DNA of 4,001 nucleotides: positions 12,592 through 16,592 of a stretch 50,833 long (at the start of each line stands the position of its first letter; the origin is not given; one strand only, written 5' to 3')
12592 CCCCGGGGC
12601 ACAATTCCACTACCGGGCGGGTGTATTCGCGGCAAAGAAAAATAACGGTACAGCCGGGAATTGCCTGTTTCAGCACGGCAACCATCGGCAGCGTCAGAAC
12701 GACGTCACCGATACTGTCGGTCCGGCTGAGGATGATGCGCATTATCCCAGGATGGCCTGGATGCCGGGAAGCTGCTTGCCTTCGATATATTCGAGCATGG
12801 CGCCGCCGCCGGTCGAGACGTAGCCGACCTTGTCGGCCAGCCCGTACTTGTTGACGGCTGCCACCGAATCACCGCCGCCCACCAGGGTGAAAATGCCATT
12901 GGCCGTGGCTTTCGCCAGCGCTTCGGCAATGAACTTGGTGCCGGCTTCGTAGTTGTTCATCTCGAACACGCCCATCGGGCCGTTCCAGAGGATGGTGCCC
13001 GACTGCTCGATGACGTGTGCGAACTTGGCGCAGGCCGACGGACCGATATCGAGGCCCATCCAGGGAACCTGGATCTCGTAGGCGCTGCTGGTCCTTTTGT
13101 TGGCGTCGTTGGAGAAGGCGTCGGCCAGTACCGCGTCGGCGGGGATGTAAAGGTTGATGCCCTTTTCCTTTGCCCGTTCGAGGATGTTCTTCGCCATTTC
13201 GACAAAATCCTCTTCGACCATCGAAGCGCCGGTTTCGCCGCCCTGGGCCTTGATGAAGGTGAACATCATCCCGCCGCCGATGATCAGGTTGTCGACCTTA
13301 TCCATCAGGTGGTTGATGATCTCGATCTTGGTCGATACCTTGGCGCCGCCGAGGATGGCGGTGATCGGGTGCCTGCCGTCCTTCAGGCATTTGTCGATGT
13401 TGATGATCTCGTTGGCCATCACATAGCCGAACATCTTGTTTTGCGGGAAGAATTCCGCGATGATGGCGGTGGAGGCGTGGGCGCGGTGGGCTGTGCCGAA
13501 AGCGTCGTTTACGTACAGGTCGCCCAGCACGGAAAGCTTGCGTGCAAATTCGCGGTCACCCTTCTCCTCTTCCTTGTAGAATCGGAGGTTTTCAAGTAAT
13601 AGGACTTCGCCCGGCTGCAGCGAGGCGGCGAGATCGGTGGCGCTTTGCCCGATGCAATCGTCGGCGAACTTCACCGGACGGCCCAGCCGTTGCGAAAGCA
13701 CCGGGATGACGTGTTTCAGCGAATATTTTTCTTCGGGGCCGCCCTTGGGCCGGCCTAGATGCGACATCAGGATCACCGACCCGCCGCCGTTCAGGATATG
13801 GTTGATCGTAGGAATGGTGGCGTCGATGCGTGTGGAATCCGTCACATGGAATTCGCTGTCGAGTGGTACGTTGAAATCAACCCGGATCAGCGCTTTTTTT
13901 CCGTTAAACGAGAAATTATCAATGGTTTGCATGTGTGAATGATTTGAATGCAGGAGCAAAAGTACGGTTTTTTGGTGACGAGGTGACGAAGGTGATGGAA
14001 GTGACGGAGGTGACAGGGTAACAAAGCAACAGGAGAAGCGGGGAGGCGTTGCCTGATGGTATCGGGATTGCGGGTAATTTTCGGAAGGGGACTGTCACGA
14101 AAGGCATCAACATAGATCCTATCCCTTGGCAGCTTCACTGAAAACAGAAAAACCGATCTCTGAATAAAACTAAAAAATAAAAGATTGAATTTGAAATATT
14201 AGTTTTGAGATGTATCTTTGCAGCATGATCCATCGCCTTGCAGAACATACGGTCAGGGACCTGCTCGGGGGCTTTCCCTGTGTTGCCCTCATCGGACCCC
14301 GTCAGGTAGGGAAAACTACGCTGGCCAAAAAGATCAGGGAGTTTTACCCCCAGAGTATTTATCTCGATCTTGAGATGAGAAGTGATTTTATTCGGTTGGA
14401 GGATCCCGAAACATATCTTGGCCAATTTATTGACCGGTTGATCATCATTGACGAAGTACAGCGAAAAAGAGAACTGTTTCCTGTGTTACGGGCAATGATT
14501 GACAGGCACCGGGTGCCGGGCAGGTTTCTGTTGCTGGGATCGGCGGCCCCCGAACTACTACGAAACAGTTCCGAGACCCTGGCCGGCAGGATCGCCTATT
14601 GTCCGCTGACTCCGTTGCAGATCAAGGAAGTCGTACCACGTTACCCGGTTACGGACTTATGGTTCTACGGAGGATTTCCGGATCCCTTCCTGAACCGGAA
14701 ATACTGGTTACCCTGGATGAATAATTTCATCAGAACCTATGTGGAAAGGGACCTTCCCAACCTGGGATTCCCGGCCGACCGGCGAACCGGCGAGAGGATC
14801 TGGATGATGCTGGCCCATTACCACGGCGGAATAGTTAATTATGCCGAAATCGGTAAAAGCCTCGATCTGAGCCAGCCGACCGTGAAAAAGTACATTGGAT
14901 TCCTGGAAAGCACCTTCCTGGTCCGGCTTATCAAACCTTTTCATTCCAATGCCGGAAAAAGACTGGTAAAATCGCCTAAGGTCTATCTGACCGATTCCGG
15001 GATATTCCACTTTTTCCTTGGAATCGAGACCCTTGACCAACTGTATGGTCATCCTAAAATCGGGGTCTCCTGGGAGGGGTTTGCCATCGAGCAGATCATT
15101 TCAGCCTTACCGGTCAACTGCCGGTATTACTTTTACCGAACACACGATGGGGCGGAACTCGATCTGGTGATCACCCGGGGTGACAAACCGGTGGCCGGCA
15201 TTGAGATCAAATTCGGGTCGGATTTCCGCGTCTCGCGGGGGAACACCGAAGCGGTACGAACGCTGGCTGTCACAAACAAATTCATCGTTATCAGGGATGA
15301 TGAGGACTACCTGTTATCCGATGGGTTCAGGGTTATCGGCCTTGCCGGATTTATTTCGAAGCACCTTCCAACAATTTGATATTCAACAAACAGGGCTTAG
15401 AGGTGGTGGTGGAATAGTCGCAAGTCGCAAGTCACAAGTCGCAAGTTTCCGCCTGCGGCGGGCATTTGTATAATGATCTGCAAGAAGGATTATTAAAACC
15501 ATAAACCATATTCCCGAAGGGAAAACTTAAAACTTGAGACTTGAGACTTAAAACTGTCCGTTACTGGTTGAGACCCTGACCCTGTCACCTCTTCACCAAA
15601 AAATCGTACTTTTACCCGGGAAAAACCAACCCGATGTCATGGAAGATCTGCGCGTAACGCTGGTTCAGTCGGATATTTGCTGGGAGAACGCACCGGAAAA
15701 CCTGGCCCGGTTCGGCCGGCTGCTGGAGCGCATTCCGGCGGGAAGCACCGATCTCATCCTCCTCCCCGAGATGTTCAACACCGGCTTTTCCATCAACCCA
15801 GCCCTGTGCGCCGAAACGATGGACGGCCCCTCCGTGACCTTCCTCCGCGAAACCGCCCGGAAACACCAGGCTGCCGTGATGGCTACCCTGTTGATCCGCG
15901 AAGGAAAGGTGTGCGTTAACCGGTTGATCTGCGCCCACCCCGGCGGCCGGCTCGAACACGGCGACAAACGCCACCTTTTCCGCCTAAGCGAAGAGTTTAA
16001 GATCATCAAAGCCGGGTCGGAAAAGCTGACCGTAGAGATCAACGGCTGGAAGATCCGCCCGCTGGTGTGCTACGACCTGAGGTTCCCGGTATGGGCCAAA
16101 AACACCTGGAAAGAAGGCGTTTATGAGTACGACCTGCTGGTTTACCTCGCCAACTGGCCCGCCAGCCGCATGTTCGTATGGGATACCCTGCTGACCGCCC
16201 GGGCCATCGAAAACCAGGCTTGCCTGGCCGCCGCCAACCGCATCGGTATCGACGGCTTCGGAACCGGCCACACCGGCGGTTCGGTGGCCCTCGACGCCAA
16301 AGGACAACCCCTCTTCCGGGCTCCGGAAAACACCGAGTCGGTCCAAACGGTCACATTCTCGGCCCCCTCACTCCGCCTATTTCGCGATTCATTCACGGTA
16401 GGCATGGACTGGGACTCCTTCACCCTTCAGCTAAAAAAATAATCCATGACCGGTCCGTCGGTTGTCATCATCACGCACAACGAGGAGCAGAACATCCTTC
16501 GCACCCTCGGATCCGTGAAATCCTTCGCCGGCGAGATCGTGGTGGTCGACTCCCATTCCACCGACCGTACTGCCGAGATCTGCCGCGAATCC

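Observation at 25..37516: Window-wide family of phase-locked 7-8-nt tandem-repeat tracts filling intergenic spacers (STRR-like) in a Bacteroidota-type genome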

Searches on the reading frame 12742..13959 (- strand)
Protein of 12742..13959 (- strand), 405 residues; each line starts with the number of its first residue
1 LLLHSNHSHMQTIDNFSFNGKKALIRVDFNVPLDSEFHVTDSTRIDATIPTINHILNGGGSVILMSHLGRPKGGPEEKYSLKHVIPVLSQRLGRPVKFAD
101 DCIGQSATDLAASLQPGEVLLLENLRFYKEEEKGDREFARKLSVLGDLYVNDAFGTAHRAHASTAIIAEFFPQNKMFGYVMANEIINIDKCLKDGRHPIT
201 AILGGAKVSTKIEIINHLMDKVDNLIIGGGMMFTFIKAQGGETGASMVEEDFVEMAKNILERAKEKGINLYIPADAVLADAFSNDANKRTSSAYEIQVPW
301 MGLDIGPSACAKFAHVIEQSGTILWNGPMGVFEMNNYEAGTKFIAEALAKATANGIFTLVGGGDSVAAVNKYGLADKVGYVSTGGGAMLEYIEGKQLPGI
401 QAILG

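Call 12: search_protein_families(library=pfam, proteins=[window:12742-13959:-])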
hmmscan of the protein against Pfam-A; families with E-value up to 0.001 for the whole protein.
window:12742-13959:- (405 aa): 1 family
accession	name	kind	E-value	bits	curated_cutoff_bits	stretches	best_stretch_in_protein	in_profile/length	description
PF00162.24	PGK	-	8.9e-154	512.5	27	1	13-395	1-379/379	Phosphoglycerate kinase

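Call 31: find_encoding_contigs(protein=window:12745-13932:-, flank=10000, max_places=10)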
Protein seq(396 aa) (396 aa): 7 contigs read that carry it; 3 places shown.
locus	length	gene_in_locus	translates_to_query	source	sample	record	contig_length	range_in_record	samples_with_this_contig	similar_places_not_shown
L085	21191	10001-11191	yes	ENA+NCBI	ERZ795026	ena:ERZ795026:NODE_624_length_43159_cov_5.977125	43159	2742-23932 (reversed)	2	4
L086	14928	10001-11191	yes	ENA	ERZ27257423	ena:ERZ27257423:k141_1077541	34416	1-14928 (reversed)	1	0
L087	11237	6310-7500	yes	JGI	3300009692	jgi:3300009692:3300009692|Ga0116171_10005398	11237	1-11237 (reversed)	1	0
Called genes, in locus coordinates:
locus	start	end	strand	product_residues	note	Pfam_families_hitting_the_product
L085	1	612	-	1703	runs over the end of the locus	PF18962:Por_Secre_tail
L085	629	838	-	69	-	-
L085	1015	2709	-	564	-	PF07719:TPR_2 (faint), PF13181:TPR_8 (faint), PF13374:TPR_10 (faint), PF13176:TPR_7 (faint), PF00515:TPR_1 (weak), PF13424:TPR_12 (weak), PF17874:TPR_MalT (weak)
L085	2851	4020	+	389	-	PF04551:GcpE, PF26540:GcpE_C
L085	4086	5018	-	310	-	PF00781:DAGK_cat, PF19279:YegS_C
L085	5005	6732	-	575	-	PF04932:Wzy_C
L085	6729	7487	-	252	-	PF00535:Glycos_transf_2, PF13641:Glyco_tranf_2_3 (faint)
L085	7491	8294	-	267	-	PF00795:CN_hydrolase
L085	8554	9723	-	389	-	PF13173:AAA_14, PF13635:DUF4143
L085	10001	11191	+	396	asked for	PF00162:PGK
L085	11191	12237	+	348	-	PF01075:Glyco_transf_9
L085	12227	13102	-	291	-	PF13489:Methyltransf_23, PF13649:Methyltransf_25 (weak), PF08241:Methyltransf_11, PF08242:Methyltransf_12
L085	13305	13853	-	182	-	PF02674:Colicin_V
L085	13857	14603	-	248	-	PF00005:ABC_tran, PF13304:AAA_21 (faint)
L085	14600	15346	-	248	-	PF02405:MlaE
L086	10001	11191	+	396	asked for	PF00162:PGK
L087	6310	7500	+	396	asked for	PF00162:PGK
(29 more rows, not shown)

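Call 61: find_related_loci(query=window:12742-13932:-, collection=metagenome_contigs, flank=5000)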
Query window:12742-13932:- (396 aa) in metagenome_contigs; peptide patterns used: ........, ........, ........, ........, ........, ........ (x = any residue, [..] = any of these).
600 stretches matched a pattern (row limit reached: there are more); 593 encode a relative of the query (tblastn E <= 1e-3); the best 80 are kept; 80 distinct loci.
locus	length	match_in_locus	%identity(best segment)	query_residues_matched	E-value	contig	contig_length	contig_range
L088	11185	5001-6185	87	1-395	0e+0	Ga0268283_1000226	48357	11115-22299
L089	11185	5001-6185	87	1-395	0e+0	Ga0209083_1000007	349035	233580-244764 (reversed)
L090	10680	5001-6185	86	1-395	0e+0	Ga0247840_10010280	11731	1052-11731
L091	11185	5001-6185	87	1-395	0e+0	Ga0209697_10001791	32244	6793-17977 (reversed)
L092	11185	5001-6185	87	1-395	0e+0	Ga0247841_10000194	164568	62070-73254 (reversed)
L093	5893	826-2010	80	1-395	0e+0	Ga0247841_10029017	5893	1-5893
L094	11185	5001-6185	81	1-395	0e+0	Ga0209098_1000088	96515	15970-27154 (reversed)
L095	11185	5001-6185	79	1-395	0e+0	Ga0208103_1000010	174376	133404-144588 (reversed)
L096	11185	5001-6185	78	1-395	0e+0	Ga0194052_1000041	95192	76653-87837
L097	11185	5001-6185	80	1-395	0e+0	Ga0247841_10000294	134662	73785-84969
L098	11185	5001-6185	78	1-395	0e+0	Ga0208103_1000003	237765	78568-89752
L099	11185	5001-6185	78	1-395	0e+0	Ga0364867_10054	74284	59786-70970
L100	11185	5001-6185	77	1-395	0e+0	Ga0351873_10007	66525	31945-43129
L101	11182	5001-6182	76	1-394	0e+0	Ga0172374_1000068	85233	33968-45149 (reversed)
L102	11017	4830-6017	76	1-396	0e+0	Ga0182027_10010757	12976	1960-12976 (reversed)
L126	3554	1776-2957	66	1-394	0e+0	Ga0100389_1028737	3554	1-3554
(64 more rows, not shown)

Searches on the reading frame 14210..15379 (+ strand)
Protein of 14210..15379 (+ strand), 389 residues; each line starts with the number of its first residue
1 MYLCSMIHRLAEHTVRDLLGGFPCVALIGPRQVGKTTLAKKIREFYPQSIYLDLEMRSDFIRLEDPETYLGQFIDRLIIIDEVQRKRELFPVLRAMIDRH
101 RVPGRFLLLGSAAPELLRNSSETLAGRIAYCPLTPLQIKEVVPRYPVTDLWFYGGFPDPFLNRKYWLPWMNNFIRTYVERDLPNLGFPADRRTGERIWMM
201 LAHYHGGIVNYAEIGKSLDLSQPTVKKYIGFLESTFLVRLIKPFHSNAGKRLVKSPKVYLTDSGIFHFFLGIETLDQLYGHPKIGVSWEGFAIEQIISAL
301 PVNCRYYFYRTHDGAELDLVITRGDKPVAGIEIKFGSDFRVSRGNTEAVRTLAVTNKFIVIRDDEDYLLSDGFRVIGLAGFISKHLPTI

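Call 12: search_protein_families(library=pfam, proteins=[window:14210-15379:+])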
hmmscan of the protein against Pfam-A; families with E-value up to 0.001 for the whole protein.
window:14210-15379:+ (389 aa): 4 families
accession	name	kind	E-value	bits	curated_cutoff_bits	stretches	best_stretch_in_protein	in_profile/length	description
PF13635.12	DUF4143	-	3.4e-41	141.1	28.1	1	179-335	1-159/160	Domain of unknown function (DUF4143)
PF13173.12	AAA_14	-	7e-24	84.7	27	1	24-141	4-128/129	AAA domain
PF13401.12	AAA_22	-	0.00025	21.8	27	0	24-62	7-38/130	AAA domain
PF13479.12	AAA_24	-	0.00065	20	27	1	24-67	4-46/195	AAA domain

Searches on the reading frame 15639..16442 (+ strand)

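Call 12: search_protein_families(library=pfam, proteins=[window:15639-16442:+])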
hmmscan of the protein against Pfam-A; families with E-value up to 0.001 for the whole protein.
window:15639-16442:+ (267 aa): 1 family
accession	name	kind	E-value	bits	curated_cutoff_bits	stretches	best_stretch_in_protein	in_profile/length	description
PF00795.27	CN_hydrolase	-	9.2e-29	101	23.2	1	5-249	1-255/256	Carbon-nitrogen hydrolase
